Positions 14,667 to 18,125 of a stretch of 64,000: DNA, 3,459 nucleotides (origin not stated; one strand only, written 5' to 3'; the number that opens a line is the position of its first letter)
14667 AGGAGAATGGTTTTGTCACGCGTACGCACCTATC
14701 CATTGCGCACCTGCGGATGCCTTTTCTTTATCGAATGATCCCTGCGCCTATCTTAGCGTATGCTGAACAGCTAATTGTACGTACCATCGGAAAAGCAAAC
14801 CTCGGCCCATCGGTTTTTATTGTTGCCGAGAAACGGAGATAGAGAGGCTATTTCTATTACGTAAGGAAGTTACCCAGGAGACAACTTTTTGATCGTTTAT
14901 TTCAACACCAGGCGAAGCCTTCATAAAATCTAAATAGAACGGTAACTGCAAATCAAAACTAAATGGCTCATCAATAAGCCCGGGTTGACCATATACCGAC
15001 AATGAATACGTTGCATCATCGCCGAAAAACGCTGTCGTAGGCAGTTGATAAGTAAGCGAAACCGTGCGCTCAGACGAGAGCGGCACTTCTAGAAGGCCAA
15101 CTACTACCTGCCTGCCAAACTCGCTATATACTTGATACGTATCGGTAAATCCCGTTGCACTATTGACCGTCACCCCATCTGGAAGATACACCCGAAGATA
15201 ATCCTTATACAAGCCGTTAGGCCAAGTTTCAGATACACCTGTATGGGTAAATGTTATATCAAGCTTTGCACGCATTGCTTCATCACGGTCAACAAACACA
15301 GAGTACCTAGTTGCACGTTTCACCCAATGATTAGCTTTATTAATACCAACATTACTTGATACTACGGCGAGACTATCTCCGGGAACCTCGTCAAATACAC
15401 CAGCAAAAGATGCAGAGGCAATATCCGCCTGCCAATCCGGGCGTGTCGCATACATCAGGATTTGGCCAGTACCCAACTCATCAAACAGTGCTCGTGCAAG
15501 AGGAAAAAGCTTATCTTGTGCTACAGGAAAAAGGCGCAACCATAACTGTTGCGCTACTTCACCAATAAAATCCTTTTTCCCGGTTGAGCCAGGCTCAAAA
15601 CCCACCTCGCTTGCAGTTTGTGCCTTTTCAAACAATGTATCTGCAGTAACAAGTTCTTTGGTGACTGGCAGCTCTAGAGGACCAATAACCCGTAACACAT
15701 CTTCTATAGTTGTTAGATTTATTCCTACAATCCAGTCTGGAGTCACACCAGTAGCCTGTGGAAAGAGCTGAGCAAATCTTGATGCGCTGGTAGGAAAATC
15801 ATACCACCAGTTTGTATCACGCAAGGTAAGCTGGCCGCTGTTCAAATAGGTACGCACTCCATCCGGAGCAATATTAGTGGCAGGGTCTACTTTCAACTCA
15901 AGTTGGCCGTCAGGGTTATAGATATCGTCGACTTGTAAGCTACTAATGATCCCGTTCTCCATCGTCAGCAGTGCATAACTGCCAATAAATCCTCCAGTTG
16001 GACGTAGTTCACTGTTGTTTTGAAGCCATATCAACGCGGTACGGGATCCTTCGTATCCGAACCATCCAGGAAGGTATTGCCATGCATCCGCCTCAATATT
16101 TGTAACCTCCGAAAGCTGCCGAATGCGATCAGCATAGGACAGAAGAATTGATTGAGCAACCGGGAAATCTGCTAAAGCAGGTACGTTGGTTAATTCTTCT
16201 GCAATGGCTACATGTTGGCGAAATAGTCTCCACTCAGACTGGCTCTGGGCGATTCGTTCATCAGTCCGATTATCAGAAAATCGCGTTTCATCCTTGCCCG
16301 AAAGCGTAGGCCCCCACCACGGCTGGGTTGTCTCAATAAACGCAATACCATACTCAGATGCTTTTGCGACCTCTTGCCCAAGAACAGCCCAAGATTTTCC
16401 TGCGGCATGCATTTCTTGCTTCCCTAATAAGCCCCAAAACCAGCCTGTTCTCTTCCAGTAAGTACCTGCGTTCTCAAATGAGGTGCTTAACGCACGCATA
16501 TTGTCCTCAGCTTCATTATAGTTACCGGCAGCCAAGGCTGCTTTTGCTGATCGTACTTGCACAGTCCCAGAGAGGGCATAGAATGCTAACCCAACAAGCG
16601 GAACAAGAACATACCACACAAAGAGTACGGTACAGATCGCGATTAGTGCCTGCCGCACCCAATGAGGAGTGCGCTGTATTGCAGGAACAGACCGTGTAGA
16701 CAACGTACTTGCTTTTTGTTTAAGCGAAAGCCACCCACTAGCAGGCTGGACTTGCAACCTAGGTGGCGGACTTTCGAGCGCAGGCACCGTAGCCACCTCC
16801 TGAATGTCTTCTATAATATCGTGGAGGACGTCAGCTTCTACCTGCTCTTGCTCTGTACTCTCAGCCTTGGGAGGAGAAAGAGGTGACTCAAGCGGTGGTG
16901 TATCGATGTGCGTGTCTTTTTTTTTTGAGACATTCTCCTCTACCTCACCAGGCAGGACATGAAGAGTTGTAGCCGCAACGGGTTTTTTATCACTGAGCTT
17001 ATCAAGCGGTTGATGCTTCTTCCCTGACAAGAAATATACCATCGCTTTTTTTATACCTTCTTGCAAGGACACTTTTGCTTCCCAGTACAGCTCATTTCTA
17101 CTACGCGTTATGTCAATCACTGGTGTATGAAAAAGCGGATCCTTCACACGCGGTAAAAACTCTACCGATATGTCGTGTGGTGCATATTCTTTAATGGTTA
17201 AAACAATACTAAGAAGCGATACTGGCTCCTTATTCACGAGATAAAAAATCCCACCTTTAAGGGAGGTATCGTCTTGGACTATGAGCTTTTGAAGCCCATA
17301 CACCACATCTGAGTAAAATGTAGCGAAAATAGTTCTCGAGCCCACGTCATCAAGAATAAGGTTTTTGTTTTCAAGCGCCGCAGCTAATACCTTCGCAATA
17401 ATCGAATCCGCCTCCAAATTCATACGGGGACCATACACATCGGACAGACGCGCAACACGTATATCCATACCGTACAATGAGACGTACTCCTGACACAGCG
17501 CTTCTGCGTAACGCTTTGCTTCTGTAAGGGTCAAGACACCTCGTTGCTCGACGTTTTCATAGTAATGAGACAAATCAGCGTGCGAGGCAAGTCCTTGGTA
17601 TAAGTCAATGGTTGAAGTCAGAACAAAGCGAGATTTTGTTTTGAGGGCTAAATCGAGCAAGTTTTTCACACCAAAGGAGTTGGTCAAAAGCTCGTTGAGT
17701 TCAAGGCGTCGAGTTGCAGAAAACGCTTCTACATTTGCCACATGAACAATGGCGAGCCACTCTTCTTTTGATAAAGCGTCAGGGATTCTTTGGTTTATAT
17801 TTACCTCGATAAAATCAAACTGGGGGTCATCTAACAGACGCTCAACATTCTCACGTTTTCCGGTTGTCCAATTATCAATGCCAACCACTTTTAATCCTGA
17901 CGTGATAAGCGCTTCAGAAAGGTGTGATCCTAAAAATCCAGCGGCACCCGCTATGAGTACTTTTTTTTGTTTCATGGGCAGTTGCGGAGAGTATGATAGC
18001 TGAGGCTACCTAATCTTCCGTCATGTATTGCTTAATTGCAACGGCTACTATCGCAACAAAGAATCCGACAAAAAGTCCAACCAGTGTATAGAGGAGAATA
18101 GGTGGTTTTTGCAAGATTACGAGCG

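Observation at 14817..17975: Fusion of a cytoplasmic NAD-dependent sugar epimerase/dehydratase to a transmembrane extracytoplasmic DUF4012-like domain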

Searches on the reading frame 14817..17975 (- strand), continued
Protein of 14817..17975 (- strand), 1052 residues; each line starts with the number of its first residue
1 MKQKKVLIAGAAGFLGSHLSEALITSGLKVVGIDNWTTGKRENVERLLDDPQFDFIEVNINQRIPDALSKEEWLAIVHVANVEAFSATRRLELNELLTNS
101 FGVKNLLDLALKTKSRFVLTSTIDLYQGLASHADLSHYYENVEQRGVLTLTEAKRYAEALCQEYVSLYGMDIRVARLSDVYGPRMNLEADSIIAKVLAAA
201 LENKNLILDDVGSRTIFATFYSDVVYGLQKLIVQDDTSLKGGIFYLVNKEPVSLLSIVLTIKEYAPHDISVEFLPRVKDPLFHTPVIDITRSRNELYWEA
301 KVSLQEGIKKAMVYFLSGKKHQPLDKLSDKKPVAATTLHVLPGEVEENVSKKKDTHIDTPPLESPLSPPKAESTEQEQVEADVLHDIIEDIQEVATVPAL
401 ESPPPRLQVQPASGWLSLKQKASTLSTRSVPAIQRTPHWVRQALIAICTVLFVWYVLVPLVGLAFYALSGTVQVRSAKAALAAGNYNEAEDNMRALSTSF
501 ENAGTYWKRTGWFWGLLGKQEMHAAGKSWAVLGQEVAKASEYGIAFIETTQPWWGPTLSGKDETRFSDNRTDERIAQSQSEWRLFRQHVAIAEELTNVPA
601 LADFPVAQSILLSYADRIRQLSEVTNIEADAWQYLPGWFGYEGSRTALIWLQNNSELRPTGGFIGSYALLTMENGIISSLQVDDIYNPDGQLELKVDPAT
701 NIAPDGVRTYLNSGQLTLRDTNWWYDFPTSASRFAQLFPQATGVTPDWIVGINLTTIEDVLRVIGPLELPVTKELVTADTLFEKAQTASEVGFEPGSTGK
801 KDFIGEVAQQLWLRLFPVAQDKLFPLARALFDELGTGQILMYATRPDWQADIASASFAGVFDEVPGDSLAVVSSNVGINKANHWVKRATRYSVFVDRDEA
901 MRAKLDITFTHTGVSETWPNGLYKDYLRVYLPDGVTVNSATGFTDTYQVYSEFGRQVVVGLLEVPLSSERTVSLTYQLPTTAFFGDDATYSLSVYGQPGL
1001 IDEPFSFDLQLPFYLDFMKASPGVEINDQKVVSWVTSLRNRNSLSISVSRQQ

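Call 17: find_encoding_contigs(protein=P0001, flank=10000, max_places=4)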
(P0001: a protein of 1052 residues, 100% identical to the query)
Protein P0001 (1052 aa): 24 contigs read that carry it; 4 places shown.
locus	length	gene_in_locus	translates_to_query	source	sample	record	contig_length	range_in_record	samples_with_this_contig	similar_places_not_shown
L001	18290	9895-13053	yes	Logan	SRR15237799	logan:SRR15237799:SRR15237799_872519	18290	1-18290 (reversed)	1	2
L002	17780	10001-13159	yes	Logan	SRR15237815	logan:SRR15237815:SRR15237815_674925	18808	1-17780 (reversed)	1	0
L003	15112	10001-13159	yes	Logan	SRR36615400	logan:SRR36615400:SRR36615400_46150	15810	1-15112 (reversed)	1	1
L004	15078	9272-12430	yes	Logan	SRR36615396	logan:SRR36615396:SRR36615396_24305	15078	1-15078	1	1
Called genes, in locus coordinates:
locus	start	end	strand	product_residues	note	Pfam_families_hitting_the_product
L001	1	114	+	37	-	?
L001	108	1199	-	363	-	PF02463:SMC_N (weak), PF13175:AAA_15, PF13476:AAA_23, PF02463:SMC_N (weak)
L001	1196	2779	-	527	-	PF08239:SH3_3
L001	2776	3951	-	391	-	PF00712:DNA_pol3_beta, PF02767:DNA_pol3_beta_2, PF02768:DNA_pol3_beta_3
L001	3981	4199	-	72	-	-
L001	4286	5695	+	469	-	PF00308:Bac_DnaA, PF01637:ATPase_2 (weak), PF08299:Bac_DnaA_C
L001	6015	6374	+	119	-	PF00825:Ribonuclease_P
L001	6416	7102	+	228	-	PF02096:60KD_IMP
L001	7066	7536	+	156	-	PF13083:KH_KhpA-B, PF01424:R3H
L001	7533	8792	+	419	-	PF04932:Wzy_C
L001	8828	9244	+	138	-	PF00075:RNase_H, PF13456:RVT_3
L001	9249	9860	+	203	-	PF02706:Wzz (faint)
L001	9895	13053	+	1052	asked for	PF01073:3Beta_HSD (weak), PF01370:Epimerase, PF04321:RmlD_sub_bind (weak), PF16363:GDP_Man_Dehyd, PF13196:DUF4012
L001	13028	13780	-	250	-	PF01209:Ubie_methyltran, PF13489:Methyltransf_23, PF05175:MTS (weak), PF07021:MetW (weak), PF13649:Methyltransf_25, PF13847:Methyltransf_31, PF08241:Methyltransf_11, PF08242:Methyltransf_12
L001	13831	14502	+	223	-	PF01386:Ribosomal_L25p, PF14693:Ribosomal_TL5_C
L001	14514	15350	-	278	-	PF13431:TPR_17 (faint), PF13428:TPR_14 (faint), PF23914:TPR_CcmH_CycH (faint), PF12895:ANAPC3 (faint), PF14559:TPR_19 (weak), PF00515:TPR_1 (weak), PF07719:TPR_2, PF13181:TPR_8 (weak), +4 more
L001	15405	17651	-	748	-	PF00133:tRNA-synt_1, PF09334:tRNA-synt_1g, PF13603:tRNA-synt_1_2 (weak), PF09334:tRNA-synt_1g (weak), PF08264:Anticodon_1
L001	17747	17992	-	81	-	-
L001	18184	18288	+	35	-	?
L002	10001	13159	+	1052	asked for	PF01073:3Beta_HSD (weak), PF01370:Epimerase, PF04321:RmlD_sub_bind (weak), PF16363:GDP_Man_Dehyd, PF13196:DUF4012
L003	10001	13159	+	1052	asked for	PF01073:3Beta_HSD (weak), PF01370:Epimerase, PF04321:RmlD_sub_bind (weak), PF16363:GDP_Man_Dehyd, PF13196:DUF4012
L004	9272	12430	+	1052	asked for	PF01073:3Beta_HSD (weak), PF01370:Epimerase, PF04321:RmlD_sub_bind (weak), PF16363:GDP_Man_Dehyd, PF13196:DUF4012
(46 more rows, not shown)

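Call 18: find_encoding_contigs(protein=P0002, flank=8000, max_places=1)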
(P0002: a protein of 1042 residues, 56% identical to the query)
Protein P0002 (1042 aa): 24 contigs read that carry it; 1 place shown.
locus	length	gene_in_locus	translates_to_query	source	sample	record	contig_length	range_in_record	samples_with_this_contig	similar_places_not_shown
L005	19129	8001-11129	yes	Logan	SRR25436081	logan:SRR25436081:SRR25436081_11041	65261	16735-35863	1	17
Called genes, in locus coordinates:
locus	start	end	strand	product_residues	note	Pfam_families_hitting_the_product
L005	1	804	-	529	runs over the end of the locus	PF08239:SH3_3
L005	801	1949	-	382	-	PF00712:DNA_pol3_beta, PF02767:DNA_pol3_beta_2, PF02768:DNA_pol3_beta_3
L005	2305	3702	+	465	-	PF00308:Bac_DnaA, PF01637:ATPase_2 (weak), PF08299:Bac_DnaA_C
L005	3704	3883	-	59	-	-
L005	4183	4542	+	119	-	PF00825:Ribonuclease_P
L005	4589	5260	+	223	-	PF02096:60KD_IMP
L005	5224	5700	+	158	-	PF13083:KH_KhpA-B, PF01424:R3H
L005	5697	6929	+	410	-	PF04932:Wzy_C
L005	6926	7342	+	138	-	PF00075:RNase_H, PF13456:RVT_3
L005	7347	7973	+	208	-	PF02706:Wzz (weak)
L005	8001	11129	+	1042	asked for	PF01370:Epimerase, PF04321:RmlD_sub_bind (weak), PF16363:GDP_Man_Dehyd, PF13196:DUF4012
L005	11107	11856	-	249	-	PF01209:Ubie_methyltran, PF00891:Methyltransf_2, PF02353:CMAS, PF13489:Methyltransf_23, PF13649:Methyltransf_25, PF13847:Methyltransf_31, PF08241:Methyltransf_11, PF08242:Methyltransf_12, +1 more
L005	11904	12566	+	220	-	PF01386:Ribosomal_L25p, PF14693:Ribosomal_TL5_C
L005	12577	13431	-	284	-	PF23914:TPR_CcmH_CycH (faint), PF25058:ARM_TT21 (faint), PF12569:NatA_aux_su (faint), PF12895:ANAPC3 (faint), PF13174:TPR_6 (faint), PF14559:TPR_19 (weak), PF00515:TPR_1 (weak), PF07719:TPR_2 (weak), +5 more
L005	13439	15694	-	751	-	PF00133:tRNA-synt_1, PF09334:tRNA-synt_1g, PF13603:tRNA-synt_1_2 (faint), PF09334:tRNA-synt_1g (weak), PF08264:Anticodon_1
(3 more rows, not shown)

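Call 19: find_encoding_contigs(protein=P0009, flank=8000, max_places=1)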
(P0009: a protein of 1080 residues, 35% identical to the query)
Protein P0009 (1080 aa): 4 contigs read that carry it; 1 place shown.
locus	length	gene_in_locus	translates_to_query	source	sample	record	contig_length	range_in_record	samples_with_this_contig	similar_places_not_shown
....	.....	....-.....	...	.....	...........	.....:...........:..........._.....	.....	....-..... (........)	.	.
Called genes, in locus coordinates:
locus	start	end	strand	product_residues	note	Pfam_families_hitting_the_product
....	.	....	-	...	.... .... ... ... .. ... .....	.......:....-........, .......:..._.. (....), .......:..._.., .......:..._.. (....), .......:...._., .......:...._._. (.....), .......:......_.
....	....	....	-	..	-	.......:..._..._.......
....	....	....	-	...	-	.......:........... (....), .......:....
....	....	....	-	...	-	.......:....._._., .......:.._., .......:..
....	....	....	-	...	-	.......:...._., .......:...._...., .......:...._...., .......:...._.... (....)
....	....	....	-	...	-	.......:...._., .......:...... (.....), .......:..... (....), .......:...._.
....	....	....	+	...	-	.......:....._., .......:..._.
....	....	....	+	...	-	-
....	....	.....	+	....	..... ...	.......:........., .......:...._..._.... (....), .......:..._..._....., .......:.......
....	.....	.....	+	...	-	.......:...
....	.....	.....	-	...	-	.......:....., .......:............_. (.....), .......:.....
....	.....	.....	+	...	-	-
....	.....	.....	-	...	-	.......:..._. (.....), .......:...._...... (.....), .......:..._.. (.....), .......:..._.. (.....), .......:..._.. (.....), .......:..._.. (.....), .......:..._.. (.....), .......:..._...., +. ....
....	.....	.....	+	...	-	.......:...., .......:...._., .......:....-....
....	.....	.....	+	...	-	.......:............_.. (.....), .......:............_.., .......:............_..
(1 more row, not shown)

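Call 20: find_encoding_contigs(protein=P0047, flank=8000, max_places=1)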
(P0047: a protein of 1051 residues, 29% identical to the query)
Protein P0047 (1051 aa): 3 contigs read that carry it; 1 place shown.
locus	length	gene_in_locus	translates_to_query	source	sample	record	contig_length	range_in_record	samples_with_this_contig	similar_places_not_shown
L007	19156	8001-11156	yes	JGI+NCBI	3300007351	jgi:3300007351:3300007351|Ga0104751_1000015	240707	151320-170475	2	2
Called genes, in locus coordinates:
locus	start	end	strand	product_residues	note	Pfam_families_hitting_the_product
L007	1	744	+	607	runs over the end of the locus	PF01411:tRNA-synt_2c, PF07973:tRNA_SAD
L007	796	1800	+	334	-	-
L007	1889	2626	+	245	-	PF02163:Peptidase_M50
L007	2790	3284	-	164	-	-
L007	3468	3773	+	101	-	PF00166:Cpn10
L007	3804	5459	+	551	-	PF00118:Cpn60_TCP1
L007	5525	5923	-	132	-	PF27746:Small_heat_shock_put (weak), PF00011:HSP20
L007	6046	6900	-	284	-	-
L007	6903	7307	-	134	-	PF00075:RNase_H, PF13456:RVT_3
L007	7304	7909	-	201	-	-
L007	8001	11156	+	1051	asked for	PF01073:3Beta_HSD, PF01370:Epimerase, PF02719:Polysacc_synt_2, PF16363:GDP_Man_Dehyd, PF07993:NAD_binding_4, PF13196:DUF4012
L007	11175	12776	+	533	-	PF12666:PrgI (weak), PF13620:CarboxypepD_reg (weak)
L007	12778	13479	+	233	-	PF26593:TraC-like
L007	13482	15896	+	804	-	PF01935:DUF87 (weak), PF12846:AAA_10 (faint), PF19044:P-loop_TraG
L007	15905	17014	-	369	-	PF00712:DNA_pol3_beta, PF02767:DNA_pol3_beta_2, PF02768:DNA_pol3_beta_3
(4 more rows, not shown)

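Call 21: find_encoding_contigs(protein=P0100, flank=8000, max_places=1)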
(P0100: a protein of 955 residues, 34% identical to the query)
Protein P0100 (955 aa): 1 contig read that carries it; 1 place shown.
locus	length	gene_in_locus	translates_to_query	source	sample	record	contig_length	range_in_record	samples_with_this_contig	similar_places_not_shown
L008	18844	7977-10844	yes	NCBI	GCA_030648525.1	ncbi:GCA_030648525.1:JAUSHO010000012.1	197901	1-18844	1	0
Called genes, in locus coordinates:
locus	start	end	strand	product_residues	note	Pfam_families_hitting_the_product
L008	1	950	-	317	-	PF00712:DNA_pol3_beta, PF02767:DNA_pol3_beta_2, PF02768:DNA_pol3_beta_3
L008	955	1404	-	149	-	PF10107:Endonuc_Holl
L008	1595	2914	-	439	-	PF11638:DnaA_N, PF00308:Bac_DnaA, PF01695:IstB_IS21, PF00004:AAA (weak), PF08299:Bac_DnaA_C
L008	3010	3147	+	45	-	PF00468:Ribosomal_L34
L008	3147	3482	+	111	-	PF00825:Ribonuclease_P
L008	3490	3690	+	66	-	PF01809:YidD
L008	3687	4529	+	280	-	PF02096:60KD_IMP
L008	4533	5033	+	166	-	PF13083:KH_KhpA-B, PF01424:R3H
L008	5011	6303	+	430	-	PF04932:Wzy_C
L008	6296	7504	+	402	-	PF01943:Polysacc_synt, PF13440:Polysacc_synt_3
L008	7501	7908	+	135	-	PF00075:RNase_H, PF13456:RVT_3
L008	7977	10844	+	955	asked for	PF01370:Epimerase, PF16363:GDP_Man_Dehyd (weak), PF13196:DUF4012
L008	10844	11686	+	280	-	PF06800:Sugar_transport, PF07857:TMEM144, PF00892:EamA (weak), PF07857:TMEM144 (weak)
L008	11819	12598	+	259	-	PF01386:Ribosomal_L25p, PF14693:Ribosomal_TL5_C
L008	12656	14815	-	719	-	PF00133:tRNA-synt_1, PF09334:tRNA-synt_1g (weak), PF13603:tRNA-synt_1_2 (faint), PF09334:tRNA-synt_1g (weak), PF08264:Anticodon_1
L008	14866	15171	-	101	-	-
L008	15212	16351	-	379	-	PF22521:HypF_C_2 (faint), PF00814:TsaD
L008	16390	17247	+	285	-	PF08696:Dna2 (faint), PF12705:PDDEXK_1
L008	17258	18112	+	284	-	-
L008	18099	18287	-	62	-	-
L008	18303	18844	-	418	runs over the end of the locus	PF05221:AdoHcyase, PF02826:2-Hacid_dh_C, PF00670:AdoHcyase_NAD, PF07991:KARI_N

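Call 24: search_protein_families(library=ncbifam, proteins=[window:14817-17975:-], max_evalue=0.01)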
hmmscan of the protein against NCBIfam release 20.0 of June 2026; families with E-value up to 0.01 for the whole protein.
window:14817-17975:- (1052 aa): 21 families
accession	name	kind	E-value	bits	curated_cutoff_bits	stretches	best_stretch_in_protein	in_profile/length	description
TIGR01181.1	dTDP_gluc_dehyt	equivalog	1.1e-17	64.1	365.1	1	5-319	1-315/321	dTDP-glucose 4,6-dehydratase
TIGR01179.1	galE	equivalog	1.2e-13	50.7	262.3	1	5-183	1-179/332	UDP-glucose 4-epimerase GalE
TIGR04180.1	EDH_00030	hypoth_equivalog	1.7e-13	50.3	475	1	6-272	1-263/297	NAD-dependent 4,6-dehydratase LegB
TIGR02197.1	heptose_epim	equivalog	3.8e-09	36.1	274.6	1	6-312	1-310/316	ADP-glyceromanno-heptose 6-epimerase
NF008872.0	PRK11908.1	equivalog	6.3e-08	32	294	1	4-315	2-335/349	bifunctional UDP-4-keto-pentose/UDP-xylose synthase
NF007490.0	PRK10084.1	subfamily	1.3e-07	30.9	649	1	5-320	2-339/361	dTDP-glucose 4,6-dehydratase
TIGR01746.1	Thioester-redct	subfamily_domain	7e-07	28.8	213.35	1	97-263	110-279/371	thioester reductase domain-containing protein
NF011728.1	PRK15181.1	equivalog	1.1e-06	28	760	1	3-316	15-338/348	Vi polysaccharide biosynthesis UDP-N-acetylglucosaminuronic acid C-4 epimerase TviC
NF043036.1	ErythonDh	equivalog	2.4e-06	27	325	1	5-131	2-134/321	D-erythronate dehydrogenase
TIGR02622.1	CDP_4_6_dhtase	equivalog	8.2e-06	25.2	278.45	1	2-208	3-218/352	CDP-glucose 4,6-dehydratase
NF005998.1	PRK08125.1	equivalog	1.1e-05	24.1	777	1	2-62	314-371/649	bifunctional UDP-4-amino-4-deoxy-L-arabinose formyltransferase/UDP-glucuronic acid oxidase ArnA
NF007956.0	PRK10675.1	subfamily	2.2e-05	23.8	394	1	5-114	2-115/338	UDP-glucose 4-epimerase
NF007582.0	PRK10217.1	equivalog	0.00014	21.1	698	1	4-215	2-223/355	dTDP-glucose 4,6-dehydratase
TIGR03466.1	HpnA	hypoth_equivalog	0.00019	20.4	367.65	1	5-164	2-155/327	hopanoid-associated sugar epimerase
NF042423.1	oxyalk_red_Shew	equivalog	0.00028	20.1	580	1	2-35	7-40/331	2-alkyl-3-oxoalkanoate reductase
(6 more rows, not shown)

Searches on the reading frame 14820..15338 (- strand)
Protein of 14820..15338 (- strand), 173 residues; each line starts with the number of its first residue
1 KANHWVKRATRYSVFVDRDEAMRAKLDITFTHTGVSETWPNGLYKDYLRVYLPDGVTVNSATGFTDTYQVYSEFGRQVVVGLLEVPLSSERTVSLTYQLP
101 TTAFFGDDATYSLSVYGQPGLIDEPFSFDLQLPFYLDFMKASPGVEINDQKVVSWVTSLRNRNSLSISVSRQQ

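Call 32: search_protein_families(library=pfam, proteins=[window:14820-15338:-], max_evalue=10)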
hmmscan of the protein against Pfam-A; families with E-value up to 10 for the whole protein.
window:14820-15338:- (173 aa): 0 families
